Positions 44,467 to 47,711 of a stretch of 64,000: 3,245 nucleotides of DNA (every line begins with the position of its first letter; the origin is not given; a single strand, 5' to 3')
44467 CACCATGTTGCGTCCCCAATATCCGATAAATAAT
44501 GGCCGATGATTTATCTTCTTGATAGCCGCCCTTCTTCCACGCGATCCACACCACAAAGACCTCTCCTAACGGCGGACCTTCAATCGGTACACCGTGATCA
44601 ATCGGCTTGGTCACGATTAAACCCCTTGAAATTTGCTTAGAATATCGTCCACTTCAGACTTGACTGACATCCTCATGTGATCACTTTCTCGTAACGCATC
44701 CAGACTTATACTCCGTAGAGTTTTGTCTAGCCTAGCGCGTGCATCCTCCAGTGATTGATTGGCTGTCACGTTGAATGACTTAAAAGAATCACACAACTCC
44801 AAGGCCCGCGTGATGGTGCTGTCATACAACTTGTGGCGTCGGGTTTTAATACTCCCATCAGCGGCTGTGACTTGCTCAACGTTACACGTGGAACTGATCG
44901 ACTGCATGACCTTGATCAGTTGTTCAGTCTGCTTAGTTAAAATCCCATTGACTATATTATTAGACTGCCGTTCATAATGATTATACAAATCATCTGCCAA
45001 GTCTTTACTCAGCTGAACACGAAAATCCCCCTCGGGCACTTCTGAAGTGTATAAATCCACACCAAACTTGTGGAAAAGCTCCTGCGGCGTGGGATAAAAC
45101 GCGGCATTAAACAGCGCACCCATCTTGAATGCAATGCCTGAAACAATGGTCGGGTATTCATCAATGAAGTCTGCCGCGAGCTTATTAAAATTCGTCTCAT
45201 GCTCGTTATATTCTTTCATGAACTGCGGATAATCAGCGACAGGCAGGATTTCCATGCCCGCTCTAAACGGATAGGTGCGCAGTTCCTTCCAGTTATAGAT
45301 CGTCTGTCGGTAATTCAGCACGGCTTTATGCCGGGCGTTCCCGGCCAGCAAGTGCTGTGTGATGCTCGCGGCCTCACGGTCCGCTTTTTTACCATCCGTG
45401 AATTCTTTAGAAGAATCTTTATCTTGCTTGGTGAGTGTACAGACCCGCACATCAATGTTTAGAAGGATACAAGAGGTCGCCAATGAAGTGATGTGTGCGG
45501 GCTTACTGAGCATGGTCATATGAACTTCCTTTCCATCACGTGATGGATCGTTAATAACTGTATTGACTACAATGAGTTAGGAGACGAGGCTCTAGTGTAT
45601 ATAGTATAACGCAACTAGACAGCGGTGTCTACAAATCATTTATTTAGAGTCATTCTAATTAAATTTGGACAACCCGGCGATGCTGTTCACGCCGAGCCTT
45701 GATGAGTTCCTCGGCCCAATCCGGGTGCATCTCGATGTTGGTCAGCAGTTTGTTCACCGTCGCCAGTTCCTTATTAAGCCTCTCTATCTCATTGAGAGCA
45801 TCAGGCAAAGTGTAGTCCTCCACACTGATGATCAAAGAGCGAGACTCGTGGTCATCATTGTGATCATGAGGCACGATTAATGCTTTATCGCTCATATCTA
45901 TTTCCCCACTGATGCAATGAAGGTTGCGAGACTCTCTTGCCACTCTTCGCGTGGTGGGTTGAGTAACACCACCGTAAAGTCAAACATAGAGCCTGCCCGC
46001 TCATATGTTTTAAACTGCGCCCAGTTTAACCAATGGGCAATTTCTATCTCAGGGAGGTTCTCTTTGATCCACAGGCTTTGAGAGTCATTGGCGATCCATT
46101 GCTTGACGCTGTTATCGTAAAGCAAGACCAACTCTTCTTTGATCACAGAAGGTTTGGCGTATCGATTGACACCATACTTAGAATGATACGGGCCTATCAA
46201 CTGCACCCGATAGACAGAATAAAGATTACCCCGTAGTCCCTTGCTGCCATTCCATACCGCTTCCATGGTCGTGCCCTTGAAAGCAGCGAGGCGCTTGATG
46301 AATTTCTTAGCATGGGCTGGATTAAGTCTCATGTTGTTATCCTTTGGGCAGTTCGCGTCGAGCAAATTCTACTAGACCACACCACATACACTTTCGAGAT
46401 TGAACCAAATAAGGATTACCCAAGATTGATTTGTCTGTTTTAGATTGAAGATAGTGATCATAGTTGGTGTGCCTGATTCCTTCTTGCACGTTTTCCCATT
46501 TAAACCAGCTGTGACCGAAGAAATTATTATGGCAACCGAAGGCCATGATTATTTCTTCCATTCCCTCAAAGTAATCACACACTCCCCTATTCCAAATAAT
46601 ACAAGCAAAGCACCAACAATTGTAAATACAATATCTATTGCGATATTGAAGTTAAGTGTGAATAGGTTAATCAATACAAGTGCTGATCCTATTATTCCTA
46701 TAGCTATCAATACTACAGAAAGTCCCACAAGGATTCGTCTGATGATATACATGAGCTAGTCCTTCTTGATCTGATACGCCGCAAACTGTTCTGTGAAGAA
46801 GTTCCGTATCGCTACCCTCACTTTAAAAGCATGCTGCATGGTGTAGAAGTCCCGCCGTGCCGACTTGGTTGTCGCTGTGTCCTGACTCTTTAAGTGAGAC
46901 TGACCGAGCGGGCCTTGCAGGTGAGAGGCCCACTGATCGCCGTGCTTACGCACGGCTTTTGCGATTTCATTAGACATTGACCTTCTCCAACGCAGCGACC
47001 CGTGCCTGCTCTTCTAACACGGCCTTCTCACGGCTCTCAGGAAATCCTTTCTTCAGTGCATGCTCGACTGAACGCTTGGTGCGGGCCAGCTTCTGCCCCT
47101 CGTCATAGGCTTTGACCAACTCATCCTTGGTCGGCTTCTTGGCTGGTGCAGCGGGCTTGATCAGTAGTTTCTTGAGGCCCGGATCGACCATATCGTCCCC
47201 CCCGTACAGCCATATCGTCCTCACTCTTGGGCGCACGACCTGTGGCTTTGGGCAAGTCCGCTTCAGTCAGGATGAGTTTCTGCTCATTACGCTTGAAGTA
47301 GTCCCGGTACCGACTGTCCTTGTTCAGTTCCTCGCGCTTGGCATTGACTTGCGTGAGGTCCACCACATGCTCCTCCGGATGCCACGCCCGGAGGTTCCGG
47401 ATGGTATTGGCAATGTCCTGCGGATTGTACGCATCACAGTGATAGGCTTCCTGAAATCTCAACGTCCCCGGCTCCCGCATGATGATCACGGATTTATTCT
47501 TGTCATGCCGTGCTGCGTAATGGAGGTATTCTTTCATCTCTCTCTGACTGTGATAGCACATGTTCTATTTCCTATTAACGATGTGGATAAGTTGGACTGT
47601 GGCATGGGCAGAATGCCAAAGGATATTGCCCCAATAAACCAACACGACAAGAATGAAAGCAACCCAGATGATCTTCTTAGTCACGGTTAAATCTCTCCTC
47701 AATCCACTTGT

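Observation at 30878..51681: Seven-copy palindromic operator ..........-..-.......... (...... core) heading every - strand transcription unit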

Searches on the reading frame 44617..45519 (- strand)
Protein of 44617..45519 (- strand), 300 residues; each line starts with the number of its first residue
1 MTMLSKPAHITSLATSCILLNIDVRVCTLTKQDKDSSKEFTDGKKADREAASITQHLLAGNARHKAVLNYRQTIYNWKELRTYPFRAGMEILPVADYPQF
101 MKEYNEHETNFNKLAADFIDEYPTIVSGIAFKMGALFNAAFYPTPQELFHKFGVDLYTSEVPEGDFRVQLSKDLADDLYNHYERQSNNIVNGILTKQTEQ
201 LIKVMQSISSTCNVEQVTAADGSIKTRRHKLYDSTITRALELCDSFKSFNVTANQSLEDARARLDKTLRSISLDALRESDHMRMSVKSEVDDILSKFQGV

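Call 10: search_dna_similar(query=window:44617-45519:-, collection=phages, mode=protein, max_rows=25)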
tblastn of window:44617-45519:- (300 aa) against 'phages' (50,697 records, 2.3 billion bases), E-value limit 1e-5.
No match.

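Call 12: find_related_loci(query=window:44617-45519:-, collection=viral_contigs, flank=10000)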
Query window:44617-45519:- (300 aa) in viral_contigs; peptide patterns used: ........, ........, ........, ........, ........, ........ (x = any residue, [..] = any of these).
7 stretches matched a pattern, but none encodes a relative of the query by tblastn (E <= 1e-3).

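Call 27: search_protein_families(library=pfam, proteins=[window:44617-45519:-], max_evalue=0.1)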
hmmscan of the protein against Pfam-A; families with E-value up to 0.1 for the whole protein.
window:44617-45519:- (300 aa): 0 families

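Call 28: search_protein_families(library=phrogs, proteins=[window:44617-45519:-], max_evalue=0.01)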
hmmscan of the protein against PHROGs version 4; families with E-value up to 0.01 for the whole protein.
window:44617-45519:- (300 aa): 0 families

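Call 50: find_homologous_proteins(query=window:44617-45519:-, max_evalue=0.00001)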
Query window:44617-45519:- (300 aa): 343 proteins with E <= 0.00001 among 920 candidates; the best 120 are listed.
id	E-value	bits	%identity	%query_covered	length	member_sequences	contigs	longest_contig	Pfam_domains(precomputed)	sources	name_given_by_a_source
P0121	5.6e-135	467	69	99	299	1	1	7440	-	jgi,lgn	jgi:hypothetical protein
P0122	1.9e-115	403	99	63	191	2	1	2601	-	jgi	-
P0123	1.3e-112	394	61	99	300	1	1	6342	-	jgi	jgi:hypothetical protein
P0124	6.2e-112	391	59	98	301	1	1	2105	-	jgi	jgi:hypothetical protein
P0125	1.6e-107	377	58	99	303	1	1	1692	-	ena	-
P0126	2.5e-106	373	58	98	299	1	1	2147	-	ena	-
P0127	2.5e-105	370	59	99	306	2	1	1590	-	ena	-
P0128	4.6e-105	369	59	100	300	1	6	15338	PF11348.15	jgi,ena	-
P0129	8.7e-102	358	54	98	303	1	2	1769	-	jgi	jgi:polyhydroxyalkanoate synthesis regulator phasin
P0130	9.0e-102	358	56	98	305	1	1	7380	-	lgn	-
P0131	1.4e-100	354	55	100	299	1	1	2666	-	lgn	-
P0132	1.7e-99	351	54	98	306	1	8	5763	-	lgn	-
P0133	2.0e-99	350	55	99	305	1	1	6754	-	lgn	-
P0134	3.2e-99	350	54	98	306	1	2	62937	-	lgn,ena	-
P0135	4.7e-99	349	54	98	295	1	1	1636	-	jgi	jgi:hypothetical protein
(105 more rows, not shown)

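Call 51: find_encoding_contigs(protein=P0121, flank=10000, max_places=1)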
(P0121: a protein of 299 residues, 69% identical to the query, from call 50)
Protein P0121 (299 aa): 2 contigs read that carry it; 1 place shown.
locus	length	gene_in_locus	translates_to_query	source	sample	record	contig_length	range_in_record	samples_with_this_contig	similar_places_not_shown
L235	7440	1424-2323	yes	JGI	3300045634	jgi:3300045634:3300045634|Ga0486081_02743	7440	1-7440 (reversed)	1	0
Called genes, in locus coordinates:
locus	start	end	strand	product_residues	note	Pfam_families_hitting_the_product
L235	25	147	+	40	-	-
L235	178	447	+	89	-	-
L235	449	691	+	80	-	-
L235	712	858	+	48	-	-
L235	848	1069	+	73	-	-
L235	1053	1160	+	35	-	-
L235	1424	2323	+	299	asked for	-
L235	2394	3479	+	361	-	-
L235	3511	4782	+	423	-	PF13203:DUF2201_N, PF09967:DUF2201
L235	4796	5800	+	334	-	-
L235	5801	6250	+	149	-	-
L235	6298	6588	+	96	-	-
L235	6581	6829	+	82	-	-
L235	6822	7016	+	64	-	-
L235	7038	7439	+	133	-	?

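Call 52: find_encoding_contigs(protein=P0128, flank=10000, max_places=1)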
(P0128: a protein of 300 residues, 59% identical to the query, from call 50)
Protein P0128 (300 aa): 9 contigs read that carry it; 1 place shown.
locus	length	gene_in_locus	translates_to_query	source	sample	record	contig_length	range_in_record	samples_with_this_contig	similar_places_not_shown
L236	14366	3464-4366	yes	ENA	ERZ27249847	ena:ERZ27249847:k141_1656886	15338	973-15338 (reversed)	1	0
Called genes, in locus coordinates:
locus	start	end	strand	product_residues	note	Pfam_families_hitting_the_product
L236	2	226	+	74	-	?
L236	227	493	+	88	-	-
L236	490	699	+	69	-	-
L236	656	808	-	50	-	-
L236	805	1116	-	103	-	-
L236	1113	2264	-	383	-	-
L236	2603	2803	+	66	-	-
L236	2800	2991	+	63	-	-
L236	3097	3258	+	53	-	-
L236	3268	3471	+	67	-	-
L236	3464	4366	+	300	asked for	PF11348:DUF3150 (weak)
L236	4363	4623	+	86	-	-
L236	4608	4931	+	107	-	-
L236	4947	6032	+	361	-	-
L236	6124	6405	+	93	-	-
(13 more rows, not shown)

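Call 53: find_encoding_contigs(protein=P0134, flank=10000, max_places=1)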
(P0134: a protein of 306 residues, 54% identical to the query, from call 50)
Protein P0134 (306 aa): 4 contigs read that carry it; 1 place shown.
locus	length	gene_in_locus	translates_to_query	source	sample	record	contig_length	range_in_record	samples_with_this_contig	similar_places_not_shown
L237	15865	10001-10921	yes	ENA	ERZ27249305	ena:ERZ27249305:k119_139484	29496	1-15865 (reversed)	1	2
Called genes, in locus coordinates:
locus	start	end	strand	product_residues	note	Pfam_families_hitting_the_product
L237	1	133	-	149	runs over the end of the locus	-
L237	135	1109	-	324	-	-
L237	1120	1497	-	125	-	PF00166:Cpn10 (faint)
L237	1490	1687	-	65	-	-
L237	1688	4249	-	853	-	-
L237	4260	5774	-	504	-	PF03237:Terminase_6N (faint), PF17289:Terminase_6C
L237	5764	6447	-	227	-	-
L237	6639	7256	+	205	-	-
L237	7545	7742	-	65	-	-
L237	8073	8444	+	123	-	PF26096:DUF8033 (weak)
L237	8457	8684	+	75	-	-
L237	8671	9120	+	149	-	PF13392:HNH_3 (weak)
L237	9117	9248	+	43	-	-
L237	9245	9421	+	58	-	-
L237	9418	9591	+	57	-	-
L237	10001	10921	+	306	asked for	-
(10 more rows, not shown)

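Call 60: find_related_loci(query=A1, collection=viral_contigs, flank=10000)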
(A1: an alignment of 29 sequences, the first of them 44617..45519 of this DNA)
Query A1 (300 aa) in viral_contigs; peptide patterns used: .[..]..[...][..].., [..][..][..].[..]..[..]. (x = any residue, [..] = any of these).
392 stretches matched a pattern; 369 encode a relative of the query (tblastn E <= 1e-3); the best 80 are kept; 80 distinct loci.
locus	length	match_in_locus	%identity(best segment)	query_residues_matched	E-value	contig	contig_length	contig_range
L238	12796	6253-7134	54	4-297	3e-108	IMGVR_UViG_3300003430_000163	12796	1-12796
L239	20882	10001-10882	54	4-297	2e-107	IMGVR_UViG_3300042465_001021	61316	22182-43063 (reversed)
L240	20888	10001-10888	53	2-297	2e-104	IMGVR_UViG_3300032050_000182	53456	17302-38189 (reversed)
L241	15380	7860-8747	53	2-297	5e-104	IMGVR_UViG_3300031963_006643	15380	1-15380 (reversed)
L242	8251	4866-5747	52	3-297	1e-103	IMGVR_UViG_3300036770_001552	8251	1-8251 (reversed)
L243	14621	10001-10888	53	2-297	1e-103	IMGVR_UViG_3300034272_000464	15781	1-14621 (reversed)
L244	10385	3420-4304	53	3-297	1e-103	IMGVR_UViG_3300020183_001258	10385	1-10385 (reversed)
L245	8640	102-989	53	2-297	1e-103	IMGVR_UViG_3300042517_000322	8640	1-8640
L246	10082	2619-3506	53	2-297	1e-103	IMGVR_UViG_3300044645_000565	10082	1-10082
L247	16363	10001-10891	52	2-298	3e-102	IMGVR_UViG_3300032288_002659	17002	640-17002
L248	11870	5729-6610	52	3-297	5e-102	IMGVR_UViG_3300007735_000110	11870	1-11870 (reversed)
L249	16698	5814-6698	52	3-297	3e-101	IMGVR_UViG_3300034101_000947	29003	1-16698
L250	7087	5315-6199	52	3-297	4e-101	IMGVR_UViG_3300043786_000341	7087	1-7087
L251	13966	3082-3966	51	3-297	1e-100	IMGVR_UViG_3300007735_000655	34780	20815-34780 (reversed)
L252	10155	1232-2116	51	3-297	1e-100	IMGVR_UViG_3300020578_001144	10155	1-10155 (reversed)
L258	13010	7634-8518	50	3-297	5e-99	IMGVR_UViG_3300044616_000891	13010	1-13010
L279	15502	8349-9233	50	3-297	3e-96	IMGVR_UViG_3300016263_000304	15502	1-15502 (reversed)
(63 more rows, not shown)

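Call 106: search_protein_families(library=pfam, proteins=[L258:4183-4782:+, L258:6190-6375:+, L258:6390-6599:+, L258:6604-6810:+, L258:6812-7051:+, L258:7017-7232:+, L258:7225-7401:+, L258:7398-7598:+, L258:8524-8760:+, L279:14347-14970:+], max_evalue=0.05)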
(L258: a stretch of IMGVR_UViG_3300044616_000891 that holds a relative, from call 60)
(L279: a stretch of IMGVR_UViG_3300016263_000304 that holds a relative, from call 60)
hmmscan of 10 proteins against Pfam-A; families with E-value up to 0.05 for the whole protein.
L258:4183-4782:+ (199 aa): 0 families

L258:6190-6375:+ (61 aa): 0 families

L258:6390-6599:+ (69 aa): 0 families

L258:6604-6810:+ (68 aa): 0 families

L258:6812-7051:+ (79 aa): 0 families

L258:7017-7232:+ (71 aa): 0 families

L258:7225-7401:+ (58 aa): 0 families

L258:7398-7598:+ (66 aa): 1 family
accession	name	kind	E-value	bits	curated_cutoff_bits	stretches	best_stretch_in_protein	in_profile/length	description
PF14282.11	FlxA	-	0.028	15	26.3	1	3-52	16-62/101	FlxA-like protein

L258:8524-8760:+ (78 aa): 0 families

L279:14347-14970:+ (207 aa): 1 family
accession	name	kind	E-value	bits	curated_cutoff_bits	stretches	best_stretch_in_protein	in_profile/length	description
PF11753.13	DUF3310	-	6.6e-18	65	24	1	142-198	1-60/60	Protein of unknwon function (DUF3310)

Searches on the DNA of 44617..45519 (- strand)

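Call 68: search_rna_families(sources=[L258, L279, L251, L260], threshold=gathering)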
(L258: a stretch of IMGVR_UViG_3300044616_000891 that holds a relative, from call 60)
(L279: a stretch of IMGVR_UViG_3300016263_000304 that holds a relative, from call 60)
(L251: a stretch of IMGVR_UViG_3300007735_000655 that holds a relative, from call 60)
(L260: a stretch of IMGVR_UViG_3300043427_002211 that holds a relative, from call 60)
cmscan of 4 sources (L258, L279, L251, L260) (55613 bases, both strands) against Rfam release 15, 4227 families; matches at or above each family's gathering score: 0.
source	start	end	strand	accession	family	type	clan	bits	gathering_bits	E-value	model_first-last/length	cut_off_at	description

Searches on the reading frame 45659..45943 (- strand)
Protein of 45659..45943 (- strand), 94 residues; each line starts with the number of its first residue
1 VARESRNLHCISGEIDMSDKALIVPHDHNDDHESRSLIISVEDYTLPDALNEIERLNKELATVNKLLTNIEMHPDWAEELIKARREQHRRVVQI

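Call 105: search_protein_families(library=pfam, proteins=[window:45659-45943:-], max_evalue=0.05)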
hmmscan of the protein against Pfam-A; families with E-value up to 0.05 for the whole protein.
window:45659-45943:- (94 aa): 2 families
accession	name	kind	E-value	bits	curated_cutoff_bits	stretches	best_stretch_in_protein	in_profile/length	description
PF23100.1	DUF2096_N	-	0.012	16.4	26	1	41-87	41-93/96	DUF2096 N-terminal four-helical bundle domain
PF07728.20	AAA_5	-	0.04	14.4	22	0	11-87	31-110/139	AAA domain (dynein-related subfamily)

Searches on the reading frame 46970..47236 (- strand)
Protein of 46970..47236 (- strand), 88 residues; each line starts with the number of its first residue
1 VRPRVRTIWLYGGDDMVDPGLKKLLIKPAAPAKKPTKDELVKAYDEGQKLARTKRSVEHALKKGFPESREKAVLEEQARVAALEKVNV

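Call 105: search_protein_families(library=pfam, proteins=[window:46970-47236:-], max_evalue=0.05)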
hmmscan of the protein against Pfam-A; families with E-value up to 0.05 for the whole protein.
window:46970-47236:- (88 aa): 1 family
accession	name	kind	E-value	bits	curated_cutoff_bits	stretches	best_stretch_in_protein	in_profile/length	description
PF09636.16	XkdW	-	0.0095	16.1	24.6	1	30-50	35-55/57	XkdW protein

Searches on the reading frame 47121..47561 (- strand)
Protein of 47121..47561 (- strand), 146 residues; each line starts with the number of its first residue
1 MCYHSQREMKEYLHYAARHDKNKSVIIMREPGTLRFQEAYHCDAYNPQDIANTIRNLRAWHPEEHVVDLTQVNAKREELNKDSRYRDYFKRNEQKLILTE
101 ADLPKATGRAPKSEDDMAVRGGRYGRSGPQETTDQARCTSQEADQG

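Call 105: search_protein_families(library=pfam, proteins=[window:47121-47561:-], max_evalue=0.05)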
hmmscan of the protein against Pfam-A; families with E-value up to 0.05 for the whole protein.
window:47121-47561:- (146 aa): 1 family
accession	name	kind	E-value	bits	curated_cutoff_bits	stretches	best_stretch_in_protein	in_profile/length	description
PF16494.10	Na_Ca_ex_C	-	0.028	15.3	25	0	48-90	71-112/137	C-terminal extension of sodium/calcium exchanger domain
